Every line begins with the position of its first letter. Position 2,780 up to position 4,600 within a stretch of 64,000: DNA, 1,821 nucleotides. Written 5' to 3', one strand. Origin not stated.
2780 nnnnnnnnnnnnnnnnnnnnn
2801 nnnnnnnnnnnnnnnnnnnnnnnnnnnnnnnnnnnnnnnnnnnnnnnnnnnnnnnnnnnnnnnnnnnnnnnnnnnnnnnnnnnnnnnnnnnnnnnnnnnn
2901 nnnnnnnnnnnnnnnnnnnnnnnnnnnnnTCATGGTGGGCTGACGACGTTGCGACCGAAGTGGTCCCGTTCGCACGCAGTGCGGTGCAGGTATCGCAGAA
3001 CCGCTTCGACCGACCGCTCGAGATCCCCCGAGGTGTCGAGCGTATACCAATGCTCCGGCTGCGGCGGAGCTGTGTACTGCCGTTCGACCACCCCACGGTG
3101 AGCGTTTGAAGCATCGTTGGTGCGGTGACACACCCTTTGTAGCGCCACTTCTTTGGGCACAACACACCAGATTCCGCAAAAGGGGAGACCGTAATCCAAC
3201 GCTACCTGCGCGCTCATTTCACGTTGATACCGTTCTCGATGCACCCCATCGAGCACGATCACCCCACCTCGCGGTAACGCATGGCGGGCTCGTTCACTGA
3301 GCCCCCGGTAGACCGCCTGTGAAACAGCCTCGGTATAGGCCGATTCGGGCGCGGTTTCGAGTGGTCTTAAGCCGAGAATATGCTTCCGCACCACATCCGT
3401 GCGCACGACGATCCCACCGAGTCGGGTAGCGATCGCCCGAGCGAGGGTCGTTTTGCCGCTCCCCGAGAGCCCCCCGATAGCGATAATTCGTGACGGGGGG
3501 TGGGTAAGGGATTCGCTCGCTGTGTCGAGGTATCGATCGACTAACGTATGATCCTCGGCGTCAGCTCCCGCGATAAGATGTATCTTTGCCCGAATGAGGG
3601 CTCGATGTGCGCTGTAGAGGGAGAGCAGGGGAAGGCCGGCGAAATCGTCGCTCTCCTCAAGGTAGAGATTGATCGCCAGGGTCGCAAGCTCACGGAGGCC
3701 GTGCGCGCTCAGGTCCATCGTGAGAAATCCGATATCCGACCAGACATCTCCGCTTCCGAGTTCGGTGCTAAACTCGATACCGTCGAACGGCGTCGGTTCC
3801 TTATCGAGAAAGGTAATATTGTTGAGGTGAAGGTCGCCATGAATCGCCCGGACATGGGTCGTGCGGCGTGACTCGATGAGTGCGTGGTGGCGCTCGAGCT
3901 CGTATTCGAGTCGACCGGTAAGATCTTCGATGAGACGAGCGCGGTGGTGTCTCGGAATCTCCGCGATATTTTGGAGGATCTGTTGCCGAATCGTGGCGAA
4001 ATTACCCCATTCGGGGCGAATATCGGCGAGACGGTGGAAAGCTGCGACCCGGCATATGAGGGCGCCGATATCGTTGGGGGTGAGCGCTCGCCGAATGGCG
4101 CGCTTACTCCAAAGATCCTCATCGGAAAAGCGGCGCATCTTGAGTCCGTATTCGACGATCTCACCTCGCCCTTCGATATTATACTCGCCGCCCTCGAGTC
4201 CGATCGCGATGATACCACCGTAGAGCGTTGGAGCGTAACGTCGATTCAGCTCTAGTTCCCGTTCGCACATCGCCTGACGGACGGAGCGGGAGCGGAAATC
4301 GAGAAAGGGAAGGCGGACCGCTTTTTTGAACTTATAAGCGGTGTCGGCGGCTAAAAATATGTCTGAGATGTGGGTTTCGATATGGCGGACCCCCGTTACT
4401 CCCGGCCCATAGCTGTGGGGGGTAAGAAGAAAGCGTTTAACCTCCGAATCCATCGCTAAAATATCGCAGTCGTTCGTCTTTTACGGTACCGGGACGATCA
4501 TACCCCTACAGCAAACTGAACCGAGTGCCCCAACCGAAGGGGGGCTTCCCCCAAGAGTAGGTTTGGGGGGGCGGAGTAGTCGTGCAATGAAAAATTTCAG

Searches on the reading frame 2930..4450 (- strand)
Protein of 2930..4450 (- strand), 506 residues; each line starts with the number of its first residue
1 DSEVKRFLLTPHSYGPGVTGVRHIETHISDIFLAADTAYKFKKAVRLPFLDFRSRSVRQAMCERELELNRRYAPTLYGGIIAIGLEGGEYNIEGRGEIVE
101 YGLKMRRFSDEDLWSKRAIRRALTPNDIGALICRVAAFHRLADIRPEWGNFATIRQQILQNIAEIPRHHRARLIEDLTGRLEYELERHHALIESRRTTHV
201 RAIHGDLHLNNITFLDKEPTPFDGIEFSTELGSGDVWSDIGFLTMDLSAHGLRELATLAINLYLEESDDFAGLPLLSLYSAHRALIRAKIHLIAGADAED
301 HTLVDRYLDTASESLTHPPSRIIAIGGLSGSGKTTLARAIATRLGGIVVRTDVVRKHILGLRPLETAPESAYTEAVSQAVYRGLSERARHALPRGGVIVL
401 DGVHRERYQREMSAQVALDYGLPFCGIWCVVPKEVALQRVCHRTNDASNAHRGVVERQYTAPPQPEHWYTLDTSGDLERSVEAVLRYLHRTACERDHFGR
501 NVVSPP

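Call 82: search_protein_families(library=pfam, proteins=[window:2930-4450:-], max_evalue=0.001)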
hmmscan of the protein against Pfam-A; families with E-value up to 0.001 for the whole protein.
window:2930-4450:- (506 aa): 6 families
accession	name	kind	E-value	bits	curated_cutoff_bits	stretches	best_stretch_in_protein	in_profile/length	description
PF13671.12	AAA_33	-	1.2e-21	78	27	1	323-458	2-136/143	AAA domain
PF13238.12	AAA_18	-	4e-08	34.2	29.4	1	323-447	1-115/128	AAA domain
PF06414.18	Zeta_toxin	-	3.6e-06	27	22.3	1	320-457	16-157/199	Zeta toxin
PF01636.29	APH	-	0.00014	22.1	23.2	1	121-247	86-213/239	Phosphotransferase enzyme family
PF13191.12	AAA_16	-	0.00028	21.9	32.6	0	316-388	24-86/167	AAA ATPase domain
PF00005.33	ABC_tran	-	0.00081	20.4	25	0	314-344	5-35/137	ABC transporter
